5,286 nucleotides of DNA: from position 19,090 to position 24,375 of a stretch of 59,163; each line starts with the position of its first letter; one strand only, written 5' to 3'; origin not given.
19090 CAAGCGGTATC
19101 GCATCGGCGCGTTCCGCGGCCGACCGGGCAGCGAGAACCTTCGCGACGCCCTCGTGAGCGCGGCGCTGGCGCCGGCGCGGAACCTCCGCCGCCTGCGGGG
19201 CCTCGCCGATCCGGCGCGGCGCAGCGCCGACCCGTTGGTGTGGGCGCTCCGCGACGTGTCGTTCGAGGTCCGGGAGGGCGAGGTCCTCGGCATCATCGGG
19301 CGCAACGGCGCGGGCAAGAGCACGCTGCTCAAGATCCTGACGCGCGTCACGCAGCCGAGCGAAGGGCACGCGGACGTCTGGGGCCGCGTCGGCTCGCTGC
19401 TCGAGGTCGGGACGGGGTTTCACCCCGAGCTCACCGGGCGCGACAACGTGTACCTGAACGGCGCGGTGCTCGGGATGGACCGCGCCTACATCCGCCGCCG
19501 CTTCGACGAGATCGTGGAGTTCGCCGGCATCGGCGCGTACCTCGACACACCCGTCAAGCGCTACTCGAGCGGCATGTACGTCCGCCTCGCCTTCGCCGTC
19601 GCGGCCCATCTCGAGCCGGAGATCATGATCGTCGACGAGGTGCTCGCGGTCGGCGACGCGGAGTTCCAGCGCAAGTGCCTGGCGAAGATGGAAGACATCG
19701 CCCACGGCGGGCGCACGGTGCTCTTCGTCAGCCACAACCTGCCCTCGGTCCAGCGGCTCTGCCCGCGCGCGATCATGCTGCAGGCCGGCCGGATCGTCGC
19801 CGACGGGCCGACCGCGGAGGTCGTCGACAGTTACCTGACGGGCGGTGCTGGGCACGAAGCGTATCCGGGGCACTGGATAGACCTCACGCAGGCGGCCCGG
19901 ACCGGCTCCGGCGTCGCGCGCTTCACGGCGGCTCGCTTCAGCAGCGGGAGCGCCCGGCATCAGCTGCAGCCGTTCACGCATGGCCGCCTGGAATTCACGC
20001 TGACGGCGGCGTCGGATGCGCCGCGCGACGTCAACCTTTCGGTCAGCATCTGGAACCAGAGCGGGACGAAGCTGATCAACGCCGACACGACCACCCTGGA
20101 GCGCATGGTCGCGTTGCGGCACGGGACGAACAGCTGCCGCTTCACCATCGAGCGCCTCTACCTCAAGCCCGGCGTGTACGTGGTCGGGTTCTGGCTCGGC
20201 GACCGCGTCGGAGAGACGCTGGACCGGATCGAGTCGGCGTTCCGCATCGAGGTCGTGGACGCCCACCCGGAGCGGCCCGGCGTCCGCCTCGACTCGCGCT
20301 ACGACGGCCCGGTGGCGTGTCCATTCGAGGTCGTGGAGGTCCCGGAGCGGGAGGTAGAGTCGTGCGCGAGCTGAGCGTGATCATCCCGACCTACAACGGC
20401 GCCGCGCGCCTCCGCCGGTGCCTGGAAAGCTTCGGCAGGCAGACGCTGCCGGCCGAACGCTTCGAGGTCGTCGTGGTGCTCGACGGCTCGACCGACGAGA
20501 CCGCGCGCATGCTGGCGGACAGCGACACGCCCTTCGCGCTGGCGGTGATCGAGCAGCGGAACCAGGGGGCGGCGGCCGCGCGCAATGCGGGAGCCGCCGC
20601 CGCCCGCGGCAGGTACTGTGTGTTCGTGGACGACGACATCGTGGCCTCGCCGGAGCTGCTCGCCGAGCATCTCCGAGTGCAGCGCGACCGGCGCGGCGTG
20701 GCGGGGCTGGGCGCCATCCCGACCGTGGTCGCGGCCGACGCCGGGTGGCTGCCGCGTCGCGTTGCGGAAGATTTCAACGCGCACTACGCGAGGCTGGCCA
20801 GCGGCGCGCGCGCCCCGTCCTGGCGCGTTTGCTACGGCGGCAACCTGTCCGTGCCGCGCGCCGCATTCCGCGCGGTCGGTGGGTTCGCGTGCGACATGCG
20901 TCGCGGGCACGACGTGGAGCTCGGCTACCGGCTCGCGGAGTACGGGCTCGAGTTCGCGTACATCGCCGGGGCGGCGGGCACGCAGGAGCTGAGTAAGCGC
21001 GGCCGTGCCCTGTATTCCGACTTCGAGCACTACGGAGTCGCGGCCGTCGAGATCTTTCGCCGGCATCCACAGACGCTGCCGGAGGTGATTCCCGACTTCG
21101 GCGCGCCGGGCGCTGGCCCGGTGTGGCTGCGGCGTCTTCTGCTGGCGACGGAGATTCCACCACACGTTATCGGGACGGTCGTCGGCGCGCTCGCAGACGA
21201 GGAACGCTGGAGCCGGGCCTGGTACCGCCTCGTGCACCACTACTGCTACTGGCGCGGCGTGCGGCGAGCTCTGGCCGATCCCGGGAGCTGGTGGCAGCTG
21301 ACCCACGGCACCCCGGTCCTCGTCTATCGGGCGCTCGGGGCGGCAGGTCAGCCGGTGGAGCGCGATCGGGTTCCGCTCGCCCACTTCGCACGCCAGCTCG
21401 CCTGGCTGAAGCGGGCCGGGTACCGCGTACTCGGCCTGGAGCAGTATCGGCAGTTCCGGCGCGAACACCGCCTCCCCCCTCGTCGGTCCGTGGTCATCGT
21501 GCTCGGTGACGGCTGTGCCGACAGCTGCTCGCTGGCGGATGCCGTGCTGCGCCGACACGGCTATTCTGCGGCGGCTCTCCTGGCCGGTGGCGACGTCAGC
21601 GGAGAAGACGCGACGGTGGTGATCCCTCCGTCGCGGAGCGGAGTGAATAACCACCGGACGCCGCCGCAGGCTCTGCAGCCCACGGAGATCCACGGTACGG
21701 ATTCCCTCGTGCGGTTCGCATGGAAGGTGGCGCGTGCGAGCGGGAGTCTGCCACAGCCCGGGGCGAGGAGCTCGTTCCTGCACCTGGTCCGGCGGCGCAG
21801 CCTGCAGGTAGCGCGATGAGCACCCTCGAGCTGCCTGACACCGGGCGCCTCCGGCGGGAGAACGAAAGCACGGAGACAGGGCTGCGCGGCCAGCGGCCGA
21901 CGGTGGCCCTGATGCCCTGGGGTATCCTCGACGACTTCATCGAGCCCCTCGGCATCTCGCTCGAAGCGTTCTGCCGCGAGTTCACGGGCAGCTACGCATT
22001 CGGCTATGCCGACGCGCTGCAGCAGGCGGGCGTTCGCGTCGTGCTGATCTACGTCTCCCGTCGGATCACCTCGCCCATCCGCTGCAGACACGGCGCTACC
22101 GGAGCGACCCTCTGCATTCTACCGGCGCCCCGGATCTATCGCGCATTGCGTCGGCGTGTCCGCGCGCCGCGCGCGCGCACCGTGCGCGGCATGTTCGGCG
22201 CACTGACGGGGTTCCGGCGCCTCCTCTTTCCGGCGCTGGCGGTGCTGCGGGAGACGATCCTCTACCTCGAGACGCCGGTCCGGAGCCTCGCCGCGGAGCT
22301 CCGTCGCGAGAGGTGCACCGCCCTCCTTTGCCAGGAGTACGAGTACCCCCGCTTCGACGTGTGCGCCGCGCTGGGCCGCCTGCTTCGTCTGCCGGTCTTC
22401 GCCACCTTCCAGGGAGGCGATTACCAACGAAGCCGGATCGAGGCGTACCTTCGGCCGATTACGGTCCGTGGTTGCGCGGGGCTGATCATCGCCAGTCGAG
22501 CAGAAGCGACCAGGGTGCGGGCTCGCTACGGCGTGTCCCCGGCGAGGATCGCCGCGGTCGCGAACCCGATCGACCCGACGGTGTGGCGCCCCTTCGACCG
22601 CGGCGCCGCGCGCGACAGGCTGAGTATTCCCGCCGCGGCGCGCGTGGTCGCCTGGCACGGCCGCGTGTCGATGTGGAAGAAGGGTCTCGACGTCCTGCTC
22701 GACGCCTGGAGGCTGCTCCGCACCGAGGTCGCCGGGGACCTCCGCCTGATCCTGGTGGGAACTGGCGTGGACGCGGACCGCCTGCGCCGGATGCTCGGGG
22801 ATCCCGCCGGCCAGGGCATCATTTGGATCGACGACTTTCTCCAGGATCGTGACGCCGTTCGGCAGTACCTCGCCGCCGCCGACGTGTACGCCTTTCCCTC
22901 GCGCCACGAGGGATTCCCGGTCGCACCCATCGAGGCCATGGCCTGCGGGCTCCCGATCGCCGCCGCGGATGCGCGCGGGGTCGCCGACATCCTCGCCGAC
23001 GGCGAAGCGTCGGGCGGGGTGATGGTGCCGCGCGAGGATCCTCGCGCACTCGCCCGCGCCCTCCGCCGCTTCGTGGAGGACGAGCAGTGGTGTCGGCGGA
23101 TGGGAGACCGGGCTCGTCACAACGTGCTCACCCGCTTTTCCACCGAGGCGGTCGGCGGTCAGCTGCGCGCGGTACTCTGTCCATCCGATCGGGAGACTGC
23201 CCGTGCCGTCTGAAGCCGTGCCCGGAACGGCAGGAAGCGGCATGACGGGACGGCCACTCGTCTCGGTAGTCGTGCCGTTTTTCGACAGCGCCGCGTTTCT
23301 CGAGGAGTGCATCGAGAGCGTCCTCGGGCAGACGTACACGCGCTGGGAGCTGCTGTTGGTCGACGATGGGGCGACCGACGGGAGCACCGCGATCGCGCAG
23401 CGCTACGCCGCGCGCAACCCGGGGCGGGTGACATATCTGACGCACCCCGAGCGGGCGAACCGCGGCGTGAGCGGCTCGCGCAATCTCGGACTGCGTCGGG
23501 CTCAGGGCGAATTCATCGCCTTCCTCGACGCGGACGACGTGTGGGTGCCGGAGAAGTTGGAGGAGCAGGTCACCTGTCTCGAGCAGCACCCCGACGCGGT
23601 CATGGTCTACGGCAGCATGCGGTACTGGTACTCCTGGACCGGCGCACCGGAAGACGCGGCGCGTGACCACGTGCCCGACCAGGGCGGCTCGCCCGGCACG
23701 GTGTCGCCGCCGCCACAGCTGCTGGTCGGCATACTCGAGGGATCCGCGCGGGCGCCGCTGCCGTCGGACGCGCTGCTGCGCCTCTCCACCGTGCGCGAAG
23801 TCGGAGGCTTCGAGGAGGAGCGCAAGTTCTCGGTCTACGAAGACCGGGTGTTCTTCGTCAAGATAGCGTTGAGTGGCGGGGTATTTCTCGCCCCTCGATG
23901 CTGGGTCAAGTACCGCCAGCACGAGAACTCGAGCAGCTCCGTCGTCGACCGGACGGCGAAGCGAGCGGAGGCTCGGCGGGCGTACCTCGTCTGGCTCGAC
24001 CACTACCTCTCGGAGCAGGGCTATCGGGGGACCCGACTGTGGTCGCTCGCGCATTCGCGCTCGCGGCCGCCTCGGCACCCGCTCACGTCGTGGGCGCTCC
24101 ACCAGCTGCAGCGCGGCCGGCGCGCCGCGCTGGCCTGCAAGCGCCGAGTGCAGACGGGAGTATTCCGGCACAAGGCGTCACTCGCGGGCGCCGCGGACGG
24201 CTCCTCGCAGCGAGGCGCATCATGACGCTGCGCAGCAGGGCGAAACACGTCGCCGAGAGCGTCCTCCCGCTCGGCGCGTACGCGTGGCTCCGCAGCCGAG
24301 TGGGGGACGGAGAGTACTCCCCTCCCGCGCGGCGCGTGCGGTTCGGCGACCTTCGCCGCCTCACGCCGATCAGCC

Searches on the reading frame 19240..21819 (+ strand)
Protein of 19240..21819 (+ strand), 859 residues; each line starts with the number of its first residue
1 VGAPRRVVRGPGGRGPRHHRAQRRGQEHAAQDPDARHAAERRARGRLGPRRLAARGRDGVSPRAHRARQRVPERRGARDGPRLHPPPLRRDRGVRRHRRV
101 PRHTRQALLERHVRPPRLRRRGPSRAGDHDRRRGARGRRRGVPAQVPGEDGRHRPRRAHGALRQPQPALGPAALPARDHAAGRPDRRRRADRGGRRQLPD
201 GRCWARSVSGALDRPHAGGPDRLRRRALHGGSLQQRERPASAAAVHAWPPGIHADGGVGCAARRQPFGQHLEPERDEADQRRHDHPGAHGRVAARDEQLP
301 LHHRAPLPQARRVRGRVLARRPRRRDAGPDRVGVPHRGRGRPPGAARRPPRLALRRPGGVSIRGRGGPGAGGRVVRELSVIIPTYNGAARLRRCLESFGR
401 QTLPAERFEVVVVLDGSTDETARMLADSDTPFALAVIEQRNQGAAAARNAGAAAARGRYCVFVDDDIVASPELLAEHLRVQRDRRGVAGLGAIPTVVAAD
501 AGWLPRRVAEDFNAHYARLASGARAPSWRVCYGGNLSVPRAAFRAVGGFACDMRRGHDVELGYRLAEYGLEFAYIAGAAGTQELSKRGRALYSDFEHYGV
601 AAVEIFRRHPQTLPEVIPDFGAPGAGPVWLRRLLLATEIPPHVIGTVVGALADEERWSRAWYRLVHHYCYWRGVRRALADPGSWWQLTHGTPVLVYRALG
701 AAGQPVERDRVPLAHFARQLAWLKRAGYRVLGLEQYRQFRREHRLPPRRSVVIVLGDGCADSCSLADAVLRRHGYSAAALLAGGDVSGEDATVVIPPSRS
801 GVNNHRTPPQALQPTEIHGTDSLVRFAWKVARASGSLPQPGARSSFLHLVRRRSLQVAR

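Call 38: search_protein_families(library=pfam, proteins=[window:19240-21819:+], max_evalue=0.00001)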
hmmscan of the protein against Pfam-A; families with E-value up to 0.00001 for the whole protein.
window:19240-21819:+ (859 aa): 4 families
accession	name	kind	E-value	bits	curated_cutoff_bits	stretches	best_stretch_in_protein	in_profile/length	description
PF00535.33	Glycos_transf_2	-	2e-27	96.6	23.3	1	379-545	1-166/168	Glycosyl transferase family 2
PF13641.12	Glyco_tranf_2_3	-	1.3e-16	61.8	27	1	378-583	3-211/230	Glycosyltransferase like family 2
PF10111.15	Glyco_tranf_2_2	-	6e-07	29.7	27.3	1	379-480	1-105/276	Glycosyltransferase like family 2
PF13632.12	Glyco_trans_2_3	-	7.4e-07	29.6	27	1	461-585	3-125/198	Glycosyl transferase family group 2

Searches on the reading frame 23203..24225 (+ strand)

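Call 38: search_protein_families(library=pfam, proteins=[window:23203-24225:+], max_evalue=0.00001)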
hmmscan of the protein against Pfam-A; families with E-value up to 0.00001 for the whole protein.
window:23203-24225:+ (340 aa): 3 families
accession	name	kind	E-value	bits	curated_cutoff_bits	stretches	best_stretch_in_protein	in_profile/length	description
PF00535.33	Glycos_transf_2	-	2.3e-35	122.4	23.3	1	21-141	1-118/168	Glycosyl transferase family 2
PF10111.15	Glyco_tranf_2_2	-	5.3e-15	56.1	27.3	1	21-141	1-126/276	Glycosyltransferase like family 2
PF13641.12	Glyco_tranf_2_3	-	3.5e-14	53.8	27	1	20-136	3-120/230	Glycosyltransferase like family 2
